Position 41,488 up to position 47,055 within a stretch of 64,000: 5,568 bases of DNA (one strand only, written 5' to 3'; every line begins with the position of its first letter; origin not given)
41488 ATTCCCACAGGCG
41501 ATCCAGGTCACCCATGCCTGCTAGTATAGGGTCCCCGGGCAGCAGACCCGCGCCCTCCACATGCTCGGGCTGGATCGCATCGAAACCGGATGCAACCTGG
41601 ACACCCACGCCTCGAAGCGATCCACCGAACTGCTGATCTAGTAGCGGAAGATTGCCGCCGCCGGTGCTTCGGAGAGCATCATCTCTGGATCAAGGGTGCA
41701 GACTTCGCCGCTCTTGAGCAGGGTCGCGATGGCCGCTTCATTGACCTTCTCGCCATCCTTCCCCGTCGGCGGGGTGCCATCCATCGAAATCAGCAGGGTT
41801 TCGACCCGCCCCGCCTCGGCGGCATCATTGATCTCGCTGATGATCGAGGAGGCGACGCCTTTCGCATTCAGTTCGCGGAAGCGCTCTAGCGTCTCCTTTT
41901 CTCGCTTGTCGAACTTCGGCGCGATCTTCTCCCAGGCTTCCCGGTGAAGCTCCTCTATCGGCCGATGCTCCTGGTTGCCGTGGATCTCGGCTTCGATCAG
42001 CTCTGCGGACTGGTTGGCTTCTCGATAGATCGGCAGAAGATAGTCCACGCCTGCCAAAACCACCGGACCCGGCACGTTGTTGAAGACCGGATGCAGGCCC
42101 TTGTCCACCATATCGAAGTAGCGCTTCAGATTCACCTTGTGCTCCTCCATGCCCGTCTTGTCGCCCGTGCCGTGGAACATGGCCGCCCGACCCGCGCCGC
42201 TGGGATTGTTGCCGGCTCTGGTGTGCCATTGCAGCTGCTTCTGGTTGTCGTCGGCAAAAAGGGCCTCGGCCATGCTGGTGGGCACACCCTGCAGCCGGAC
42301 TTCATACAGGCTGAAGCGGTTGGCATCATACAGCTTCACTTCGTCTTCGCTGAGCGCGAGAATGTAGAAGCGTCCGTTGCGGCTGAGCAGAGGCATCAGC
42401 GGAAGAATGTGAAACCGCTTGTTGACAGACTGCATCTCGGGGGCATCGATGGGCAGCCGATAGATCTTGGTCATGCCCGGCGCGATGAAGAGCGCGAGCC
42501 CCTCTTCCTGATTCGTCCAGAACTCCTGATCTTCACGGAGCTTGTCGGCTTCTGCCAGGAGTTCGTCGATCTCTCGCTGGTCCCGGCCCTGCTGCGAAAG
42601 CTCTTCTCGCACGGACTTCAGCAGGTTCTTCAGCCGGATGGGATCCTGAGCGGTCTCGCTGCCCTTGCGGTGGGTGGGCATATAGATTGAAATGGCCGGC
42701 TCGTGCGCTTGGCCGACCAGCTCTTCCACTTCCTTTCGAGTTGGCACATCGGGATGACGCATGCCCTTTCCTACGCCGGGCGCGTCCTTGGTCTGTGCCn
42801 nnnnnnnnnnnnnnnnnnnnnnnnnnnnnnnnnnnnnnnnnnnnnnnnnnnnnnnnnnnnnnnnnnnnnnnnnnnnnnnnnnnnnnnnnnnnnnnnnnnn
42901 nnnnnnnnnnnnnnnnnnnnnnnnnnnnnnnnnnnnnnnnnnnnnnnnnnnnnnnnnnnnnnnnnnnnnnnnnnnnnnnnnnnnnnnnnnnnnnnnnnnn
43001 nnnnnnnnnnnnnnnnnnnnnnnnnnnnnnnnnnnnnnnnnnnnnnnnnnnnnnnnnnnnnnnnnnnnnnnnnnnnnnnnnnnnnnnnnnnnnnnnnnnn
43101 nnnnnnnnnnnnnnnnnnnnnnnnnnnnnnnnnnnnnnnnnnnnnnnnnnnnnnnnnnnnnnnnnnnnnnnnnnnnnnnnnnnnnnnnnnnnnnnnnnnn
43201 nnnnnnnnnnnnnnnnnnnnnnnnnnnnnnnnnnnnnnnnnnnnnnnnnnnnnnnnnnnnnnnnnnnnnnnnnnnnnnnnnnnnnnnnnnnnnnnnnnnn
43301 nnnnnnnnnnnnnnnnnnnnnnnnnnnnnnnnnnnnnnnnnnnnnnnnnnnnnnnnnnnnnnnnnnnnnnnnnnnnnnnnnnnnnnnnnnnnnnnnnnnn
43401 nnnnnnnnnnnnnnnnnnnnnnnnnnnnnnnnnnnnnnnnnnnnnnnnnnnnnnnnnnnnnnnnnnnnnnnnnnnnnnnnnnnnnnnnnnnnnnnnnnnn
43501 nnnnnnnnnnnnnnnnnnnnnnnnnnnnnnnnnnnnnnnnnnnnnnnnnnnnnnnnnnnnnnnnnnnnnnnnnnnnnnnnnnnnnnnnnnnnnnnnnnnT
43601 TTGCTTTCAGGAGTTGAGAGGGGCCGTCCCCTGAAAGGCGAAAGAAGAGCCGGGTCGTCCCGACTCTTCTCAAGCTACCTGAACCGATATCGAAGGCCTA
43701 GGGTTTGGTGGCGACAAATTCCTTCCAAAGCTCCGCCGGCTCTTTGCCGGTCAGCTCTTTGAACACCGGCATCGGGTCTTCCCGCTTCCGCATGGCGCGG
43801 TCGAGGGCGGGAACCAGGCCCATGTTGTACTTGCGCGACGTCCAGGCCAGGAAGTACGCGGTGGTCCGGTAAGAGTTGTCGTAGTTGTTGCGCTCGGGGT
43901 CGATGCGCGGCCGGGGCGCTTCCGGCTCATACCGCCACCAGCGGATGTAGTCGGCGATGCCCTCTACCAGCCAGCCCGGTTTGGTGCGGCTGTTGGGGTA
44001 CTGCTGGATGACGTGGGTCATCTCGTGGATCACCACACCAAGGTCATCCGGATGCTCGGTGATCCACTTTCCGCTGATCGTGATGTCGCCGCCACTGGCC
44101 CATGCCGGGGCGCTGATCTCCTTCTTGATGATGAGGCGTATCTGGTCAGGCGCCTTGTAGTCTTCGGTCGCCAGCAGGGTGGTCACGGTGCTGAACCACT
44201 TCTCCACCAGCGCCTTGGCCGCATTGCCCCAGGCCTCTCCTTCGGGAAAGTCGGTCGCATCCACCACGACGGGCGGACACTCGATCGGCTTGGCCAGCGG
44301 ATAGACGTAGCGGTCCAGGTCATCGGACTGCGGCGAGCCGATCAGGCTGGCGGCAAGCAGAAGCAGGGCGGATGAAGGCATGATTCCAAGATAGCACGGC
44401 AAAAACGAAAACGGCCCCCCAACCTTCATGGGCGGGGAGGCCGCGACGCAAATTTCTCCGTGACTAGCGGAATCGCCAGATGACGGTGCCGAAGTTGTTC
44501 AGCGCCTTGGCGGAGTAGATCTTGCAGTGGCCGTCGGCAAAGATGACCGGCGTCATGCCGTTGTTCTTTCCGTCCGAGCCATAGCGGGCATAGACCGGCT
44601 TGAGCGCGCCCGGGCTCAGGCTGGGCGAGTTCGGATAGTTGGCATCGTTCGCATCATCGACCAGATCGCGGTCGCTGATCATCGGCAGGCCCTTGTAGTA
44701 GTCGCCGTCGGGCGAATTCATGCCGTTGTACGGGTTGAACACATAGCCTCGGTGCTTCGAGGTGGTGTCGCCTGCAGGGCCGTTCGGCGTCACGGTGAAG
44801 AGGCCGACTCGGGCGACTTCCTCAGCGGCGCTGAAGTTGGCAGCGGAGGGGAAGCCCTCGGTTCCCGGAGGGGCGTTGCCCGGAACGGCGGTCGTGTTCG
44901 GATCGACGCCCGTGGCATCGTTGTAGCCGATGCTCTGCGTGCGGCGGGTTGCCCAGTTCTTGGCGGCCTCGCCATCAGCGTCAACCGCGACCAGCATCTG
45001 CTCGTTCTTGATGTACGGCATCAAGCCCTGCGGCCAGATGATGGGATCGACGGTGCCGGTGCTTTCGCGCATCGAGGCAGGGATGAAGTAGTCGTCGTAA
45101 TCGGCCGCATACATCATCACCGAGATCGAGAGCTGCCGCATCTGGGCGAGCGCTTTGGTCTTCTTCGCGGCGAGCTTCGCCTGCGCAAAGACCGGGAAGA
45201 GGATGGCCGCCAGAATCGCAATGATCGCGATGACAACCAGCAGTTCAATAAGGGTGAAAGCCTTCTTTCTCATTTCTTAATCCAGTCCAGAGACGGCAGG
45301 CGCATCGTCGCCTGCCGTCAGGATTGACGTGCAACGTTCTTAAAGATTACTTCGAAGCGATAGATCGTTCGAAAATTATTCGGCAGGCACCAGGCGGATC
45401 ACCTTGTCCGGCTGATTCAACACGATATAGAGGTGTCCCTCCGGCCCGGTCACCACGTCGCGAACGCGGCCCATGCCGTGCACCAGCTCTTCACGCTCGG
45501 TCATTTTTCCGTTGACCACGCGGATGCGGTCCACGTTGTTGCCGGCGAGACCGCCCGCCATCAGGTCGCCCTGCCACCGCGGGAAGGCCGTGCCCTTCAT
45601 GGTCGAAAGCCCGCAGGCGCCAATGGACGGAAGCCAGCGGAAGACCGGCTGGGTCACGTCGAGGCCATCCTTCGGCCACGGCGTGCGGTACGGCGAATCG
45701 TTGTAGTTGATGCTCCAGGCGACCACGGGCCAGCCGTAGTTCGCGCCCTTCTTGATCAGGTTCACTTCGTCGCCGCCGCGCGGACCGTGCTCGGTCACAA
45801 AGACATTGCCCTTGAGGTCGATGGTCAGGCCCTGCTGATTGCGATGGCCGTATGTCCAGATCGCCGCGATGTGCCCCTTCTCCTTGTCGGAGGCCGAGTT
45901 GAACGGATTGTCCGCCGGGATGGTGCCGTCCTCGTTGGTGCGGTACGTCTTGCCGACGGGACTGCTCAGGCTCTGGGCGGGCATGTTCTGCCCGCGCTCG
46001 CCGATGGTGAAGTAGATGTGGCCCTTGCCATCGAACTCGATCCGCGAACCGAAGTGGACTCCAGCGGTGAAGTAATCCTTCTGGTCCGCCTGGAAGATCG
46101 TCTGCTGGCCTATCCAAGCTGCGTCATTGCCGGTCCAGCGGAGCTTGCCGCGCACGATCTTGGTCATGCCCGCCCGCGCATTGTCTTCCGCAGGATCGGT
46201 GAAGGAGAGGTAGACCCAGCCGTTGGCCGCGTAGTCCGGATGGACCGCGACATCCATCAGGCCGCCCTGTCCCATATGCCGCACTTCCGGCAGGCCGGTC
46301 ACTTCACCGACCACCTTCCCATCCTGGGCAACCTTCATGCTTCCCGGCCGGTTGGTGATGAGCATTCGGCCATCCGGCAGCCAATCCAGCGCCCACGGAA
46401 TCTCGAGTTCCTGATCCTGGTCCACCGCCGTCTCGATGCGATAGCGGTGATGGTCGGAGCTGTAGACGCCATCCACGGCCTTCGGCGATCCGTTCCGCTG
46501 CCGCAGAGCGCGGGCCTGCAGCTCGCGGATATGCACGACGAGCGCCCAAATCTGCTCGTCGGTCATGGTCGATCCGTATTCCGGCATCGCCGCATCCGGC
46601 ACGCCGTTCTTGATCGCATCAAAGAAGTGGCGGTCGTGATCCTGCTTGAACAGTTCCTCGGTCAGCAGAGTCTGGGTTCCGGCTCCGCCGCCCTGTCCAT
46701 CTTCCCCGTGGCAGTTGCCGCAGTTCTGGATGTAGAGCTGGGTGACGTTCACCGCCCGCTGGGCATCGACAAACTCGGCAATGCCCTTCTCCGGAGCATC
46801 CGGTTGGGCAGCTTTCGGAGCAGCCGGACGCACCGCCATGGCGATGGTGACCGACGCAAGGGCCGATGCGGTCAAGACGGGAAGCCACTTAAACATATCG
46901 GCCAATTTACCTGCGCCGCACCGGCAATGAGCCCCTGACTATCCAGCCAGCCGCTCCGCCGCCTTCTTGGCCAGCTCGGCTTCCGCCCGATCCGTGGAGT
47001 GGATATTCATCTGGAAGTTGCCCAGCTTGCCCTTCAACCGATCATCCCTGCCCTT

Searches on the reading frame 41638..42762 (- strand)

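Call 94: search_protein_families(library=pfam, proteins=[window:41638-42762:-], max_evalue=0.0001)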
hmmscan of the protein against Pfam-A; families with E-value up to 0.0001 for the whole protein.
window:41638-42762:- (374 aa): 5 families
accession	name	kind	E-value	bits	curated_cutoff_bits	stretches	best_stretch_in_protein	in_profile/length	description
PF18845.6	baeRF_family3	-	1.9e-40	139.4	31.5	1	131-319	1-168/168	Bacterial archaeo-eukaryotic release factor family 3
PF18849.6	baeRF_family7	-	3.3e-40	138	27.2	1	132-282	1-144/144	Bacterial archaeo-eukaryotic release factor family 7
PF18848.6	baeRF_family6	-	3.7e-31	108.9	27.5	1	131-279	2-146/149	Bacterial archaeo-eukaryotic release factor family 6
PF18855.6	baeRF_family11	-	8.4e-15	55.8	27.2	1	133-276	5-129/139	Bacterial archaeo-eukaryotic release factor family 11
PF18851.6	baeRF_family8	-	4.2e-14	53.1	27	1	132-278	4-131/141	Bacterial archaeo-eukaryotic release factor family 8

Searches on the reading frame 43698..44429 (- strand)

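Call 94: search_protein_families(library=pfam, proteins=[window:43698-44429:-], max_evalue=0.0001)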
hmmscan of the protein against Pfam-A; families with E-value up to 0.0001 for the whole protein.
window:43698-44429:- (243 aa): 2 families
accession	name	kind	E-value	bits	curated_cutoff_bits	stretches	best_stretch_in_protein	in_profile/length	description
PF04450.18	BSP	-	1.4e-21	77.7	23.8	1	69-238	29-207/207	Peptidase of plants and bacteria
PF19527.4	DUF6055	-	1.2e-05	24.9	27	1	76-238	70-254/417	Family of unknown function (DUF6055)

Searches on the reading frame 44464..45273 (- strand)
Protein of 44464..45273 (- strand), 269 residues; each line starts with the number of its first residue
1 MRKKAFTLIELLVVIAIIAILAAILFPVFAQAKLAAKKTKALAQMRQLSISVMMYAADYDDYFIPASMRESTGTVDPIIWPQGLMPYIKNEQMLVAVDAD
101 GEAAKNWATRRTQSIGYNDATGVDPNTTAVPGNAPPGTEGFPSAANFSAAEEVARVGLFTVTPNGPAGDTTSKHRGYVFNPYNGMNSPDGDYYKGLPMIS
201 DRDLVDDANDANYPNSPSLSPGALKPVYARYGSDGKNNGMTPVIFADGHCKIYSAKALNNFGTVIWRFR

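Call 94: search_protein_families(library=pfam, proteins=[window:44464-45273:-], max_evalue=0.0001)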
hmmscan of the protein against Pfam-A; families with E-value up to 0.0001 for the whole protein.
window:44464-45273:- (269 aa): 1 family
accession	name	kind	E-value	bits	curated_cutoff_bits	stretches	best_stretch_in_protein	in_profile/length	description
PF07963.17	N_methyl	-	2.5e-08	33.6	21.2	1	2-26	3-27/27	Prokaryotic N-terminal methylation motif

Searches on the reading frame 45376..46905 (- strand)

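Call 94: search_protein_families(library=pfam, proteins=[window:45376-46905:-], max_evalue=0.0001)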
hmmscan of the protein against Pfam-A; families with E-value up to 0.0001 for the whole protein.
window:45376-46905:- (509 aa): 3 families
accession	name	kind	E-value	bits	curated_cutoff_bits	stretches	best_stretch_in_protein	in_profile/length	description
PF07995.17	GSDH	-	3.8e-106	355.6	25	1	167-500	1-327/332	Glucose / Sorbosone dehydrogenase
PF13442.11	Cytochrome_CBB3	-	1.9e-13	50.9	27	1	54-126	6-68/68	Cytochrome C oxidase, cbb3-type, subunit III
PF00034.26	Cytochrom_C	-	1.5e-07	33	21.3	1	54-129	4-89/90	Cytochrome c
